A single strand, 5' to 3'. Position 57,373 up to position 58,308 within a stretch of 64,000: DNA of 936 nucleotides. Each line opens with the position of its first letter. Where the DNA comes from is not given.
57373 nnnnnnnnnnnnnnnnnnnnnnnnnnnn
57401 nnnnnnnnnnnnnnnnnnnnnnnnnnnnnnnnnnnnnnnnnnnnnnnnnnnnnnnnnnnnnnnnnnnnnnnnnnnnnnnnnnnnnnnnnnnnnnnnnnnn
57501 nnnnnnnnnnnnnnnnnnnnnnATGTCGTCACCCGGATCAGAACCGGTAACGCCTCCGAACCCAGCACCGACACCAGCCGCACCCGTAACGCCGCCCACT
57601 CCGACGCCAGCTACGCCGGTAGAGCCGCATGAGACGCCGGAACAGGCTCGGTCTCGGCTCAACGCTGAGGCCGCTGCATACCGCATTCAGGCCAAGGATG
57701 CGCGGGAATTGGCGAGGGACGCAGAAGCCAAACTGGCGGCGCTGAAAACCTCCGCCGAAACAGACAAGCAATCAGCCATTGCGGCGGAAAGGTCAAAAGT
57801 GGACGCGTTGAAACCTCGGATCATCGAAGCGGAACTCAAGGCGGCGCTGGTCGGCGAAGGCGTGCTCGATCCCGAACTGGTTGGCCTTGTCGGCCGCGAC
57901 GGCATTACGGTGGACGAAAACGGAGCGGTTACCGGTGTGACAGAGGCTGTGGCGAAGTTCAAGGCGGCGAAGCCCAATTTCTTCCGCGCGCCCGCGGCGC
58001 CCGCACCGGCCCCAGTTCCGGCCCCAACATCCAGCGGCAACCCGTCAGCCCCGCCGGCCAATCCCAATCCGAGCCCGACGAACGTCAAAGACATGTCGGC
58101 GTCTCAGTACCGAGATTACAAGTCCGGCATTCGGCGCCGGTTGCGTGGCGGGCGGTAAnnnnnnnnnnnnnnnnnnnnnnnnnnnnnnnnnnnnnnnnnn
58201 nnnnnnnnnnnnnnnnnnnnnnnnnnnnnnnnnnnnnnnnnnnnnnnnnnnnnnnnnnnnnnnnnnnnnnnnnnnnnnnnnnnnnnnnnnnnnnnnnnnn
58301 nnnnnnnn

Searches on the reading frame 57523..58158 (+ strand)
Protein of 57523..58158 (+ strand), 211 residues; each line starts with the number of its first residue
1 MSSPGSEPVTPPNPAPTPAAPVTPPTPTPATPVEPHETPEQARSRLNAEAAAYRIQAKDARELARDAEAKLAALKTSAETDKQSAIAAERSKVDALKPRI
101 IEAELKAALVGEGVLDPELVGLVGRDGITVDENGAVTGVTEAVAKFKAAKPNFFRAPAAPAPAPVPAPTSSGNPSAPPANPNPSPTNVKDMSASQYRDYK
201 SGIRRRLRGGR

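Call 3: search_protein_families(library=pfam, proteins=[window:57523-58158:+], max_evalue=1)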
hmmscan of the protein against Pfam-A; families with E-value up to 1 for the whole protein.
window:57523-58158:+ (211 aa): 4 families
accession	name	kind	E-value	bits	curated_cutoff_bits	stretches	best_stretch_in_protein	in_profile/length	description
PF06810.17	Phage_scaffold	-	2.2e-15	57.5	35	1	36-170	29-165/170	Phage capsid assembly scaffolding protein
PF14303.12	NAM-associated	-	0.02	16.2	27.7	1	10-104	33-127/162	No apical meristem-associated C-terminal domain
PF11149.13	DUF2924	-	0.02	15.6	31.2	1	37-85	26-73/135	Protein of unknown function (DUF2924)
PF21784.3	Bflower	-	0.056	14.3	25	1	125-182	48-106/116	4-fold beta flower protein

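Call 4: search_protein_families(library=phrogs, proteins=[window:57523-58158:+], max_evalue=0.1)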
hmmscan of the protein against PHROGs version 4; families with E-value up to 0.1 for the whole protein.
window:57523-58158:+ (211 aa): 5 families
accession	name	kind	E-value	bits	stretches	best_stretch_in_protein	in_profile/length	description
phrog_194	-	head and packaging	2.7e-15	58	1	66-199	87-210/335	head scaffolding protein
phrog_233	-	head and packaging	4.8e-05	25.1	1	17-96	8-91/161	head scaffolding protein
phrog_2303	-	head and packaging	0.01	16.7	1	79-162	101-186/219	head scaffolding protein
phrog_4866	-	head and packaging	0.022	15.6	1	59-203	95-243/245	head scaffolding protein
phrog_13568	-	unknown function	0.059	15.2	1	5-73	5-74/93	-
